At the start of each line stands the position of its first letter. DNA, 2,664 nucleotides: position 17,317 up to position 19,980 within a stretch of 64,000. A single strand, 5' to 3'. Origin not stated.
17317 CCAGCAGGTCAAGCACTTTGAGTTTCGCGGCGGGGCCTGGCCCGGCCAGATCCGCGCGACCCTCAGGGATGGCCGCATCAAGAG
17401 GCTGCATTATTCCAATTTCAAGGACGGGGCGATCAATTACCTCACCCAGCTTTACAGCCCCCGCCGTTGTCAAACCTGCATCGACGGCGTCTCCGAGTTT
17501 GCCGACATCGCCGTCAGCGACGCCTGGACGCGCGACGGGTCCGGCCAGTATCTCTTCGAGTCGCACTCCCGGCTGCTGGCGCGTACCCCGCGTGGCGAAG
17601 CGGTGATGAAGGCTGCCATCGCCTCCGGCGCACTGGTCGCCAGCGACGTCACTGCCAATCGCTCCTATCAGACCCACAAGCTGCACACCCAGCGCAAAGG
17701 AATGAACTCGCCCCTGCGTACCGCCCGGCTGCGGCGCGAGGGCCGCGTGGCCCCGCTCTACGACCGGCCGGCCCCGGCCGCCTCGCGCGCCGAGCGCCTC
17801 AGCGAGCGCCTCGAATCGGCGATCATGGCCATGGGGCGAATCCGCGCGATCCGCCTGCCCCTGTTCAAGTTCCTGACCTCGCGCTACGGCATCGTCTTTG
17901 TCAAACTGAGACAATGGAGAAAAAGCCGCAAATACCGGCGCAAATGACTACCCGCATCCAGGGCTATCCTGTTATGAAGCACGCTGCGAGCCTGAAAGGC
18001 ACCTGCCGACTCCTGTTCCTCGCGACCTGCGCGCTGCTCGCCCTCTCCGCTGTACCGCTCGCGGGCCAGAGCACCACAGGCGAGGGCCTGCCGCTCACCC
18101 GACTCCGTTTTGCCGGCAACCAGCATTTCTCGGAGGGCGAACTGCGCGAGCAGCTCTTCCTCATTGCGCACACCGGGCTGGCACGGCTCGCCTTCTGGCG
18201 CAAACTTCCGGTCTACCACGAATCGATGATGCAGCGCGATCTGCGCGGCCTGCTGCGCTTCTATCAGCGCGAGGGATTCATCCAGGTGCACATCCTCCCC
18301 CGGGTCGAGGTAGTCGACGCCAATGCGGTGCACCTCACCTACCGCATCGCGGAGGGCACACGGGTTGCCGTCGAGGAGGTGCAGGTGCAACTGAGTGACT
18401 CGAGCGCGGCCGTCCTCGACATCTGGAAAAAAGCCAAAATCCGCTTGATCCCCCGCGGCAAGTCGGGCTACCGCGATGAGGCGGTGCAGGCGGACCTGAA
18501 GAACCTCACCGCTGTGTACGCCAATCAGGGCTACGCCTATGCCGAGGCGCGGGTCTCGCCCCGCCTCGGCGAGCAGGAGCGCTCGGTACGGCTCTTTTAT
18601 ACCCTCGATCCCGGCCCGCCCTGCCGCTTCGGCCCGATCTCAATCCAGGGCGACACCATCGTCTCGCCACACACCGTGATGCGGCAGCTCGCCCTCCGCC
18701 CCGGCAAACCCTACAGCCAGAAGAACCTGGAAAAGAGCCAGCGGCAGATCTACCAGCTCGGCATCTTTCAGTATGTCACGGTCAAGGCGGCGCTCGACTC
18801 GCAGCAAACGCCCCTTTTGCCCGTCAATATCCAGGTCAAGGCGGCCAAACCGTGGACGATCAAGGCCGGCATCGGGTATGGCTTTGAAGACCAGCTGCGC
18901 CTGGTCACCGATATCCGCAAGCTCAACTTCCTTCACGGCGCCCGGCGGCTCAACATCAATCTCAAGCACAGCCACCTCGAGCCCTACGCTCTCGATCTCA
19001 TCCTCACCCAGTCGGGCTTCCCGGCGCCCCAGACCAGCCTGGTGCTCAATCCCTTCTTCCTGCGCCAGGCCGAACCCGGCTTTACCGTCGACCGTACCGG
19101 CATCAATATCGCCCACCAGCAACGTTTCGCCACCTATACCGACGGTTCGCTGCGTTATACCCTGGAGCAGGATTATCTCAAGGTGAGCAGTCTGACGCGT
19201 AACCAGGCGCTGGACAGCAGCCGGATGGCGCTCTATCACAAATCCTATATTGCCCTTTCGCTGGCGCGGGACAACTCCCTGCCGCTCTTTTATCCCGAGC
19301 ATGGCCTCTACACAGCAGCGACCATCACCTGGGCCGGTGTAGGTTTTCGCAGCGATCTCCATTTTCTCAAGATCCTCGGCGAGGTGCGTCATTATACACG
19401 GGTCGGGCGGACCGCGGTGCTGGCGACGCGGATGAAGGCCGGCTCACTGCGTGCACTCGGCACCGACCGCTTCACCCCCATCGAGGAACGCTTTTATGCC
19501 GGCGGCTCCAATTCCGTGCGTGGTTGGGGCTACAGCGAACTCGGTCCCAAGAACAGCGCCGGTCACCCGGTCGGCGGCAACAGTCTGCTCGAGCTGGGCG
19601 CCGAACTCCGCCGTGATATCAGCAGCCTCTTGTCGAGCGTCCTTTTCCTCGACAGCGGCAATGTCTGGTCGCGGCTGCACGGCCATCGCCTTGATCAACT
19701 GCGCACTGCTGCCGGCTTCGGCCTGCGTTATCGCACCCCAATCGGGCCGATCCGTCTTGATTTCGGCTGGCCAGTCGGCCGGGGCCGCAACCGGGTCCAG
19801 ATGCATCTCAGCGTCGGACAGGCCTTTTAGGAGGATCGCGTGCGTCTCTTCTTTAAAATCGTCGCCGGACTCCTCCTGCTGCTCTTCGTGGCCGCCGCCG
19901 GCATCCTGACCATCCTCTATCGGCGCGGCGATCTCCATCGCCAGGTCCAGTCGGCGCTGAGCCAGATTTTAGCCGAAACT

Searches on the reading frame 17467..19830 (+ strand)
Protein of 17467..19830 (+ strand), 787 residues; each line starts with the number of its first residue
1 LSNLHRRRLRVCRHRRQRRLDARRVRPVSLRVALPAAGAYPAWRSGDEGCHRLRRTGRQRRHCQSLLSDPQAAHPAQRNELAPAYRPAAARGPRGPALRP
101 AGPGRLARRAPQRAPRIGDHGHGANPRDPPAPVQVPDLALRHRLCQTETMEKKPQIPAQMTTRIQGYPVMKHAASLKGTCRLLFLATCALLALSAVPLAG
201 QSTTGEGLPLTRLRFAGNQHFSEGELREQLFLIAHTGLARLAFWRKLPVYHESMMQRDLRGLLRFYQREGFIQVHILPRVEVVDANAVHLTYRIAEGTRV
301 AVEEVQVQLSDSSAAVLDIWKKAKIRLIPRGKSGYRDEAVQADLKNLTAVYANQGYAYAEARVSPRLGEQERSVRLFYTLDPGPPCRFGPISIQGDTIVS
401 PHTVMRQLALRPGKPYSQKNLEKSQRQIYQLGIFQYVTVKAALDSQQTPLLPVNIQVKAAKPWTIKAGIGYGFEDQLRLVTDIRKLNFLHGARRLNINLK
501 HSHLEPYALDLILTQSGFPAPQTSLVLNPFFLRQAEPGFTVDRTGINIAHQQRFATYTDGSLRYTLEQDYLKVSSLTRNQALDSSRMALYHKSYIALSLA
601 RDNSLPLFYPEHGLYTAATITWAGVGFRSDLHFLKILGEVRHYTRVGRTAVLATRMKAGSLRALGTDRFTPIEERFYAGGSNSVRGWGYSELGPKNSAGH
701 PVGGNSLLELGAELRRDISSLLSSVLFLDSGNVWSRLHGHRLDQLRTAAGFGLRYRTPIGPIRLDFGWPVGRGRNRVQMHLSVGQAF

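Call 19: search_protein_families(library=pfam, proteins=[window:17467-19830:+], max_evalue=0.001)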
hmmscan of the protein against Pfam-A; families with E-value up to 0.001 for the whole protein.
window:17467-19830:+ (787 aa): 2 families
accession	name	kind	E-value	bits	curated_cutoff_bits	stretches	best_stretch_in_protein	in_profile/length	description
PF01103.29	Omp85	-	7.2e-47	160.9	24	1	487-787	1-325/325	Omp85 superfamily domain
PF07244.20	POTRA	-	3.7e-23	82.5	21.3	2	387-458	2-77/79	Surface antigen variable number repeat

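Call 85: find_homologous_proteins(query=window:17467-19830:+, max_evalue=1e-30)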
Query window:17467-19830:+ (787 aa): 14 proteins with E <= 1e-30 among 8000 candidates.
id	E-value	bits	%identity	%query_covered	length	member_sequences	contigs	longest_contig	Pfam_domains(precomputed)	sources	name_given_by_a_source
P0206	0.0e+0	1266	86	81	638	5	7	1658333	PF07244.21,PF01103.30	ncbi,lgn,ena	-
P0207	0.0e+0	1145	82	75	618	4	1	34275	PF07244.21,PF01103.30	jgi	-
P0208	0.0e+0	1017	72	78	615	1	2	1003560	PF07244.21,PF01103.30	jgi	jgi:outer membrane protein insertion porin family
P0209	6.9e-293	992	71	76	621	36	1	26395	PF07244.21,PF01103.30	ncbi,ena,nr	ncbi:MAG TPA: BamA/TamA family outer membrane protein [bacterium]|nr:BamA/TamA family outer membrane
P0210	8.8e-291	985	72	75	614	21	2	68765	PF07244.21,PF01103.30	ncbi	-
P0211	2.2e-289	980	72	75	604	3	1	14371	PF07244.21,PF01103.30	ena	-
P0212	7.7e-287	972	69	79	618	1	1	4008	PF07244.21,PF01103.30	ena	-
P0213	4.7e-269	913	68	75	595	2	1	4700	PF07244.21,PF01103.30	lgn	-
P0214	3.3e-235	801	57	77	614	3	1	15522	PF07244.21,PF01103.30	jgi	-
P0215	1.0e-234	800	57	79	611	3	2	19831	PF07244.21,PF01103.30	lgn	-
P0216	1.3e-182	627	47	77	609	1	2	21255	PF07244.21,PF01103.30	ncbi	-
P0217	4.7e-98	348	34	74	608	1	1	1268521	PF07244.21,PF01103.30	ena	-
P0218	8.9e-87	310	32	77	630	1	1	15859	PF07244.21,PF01103.30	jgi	jgi:outer membrane protein insertion porin family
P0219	1.3e-43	168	26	74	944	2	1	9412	PF08479.17,PF08478.16,PF25282.1,PF07244.21,PF01103.30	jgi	jgi:outer membrane protein insertion porin family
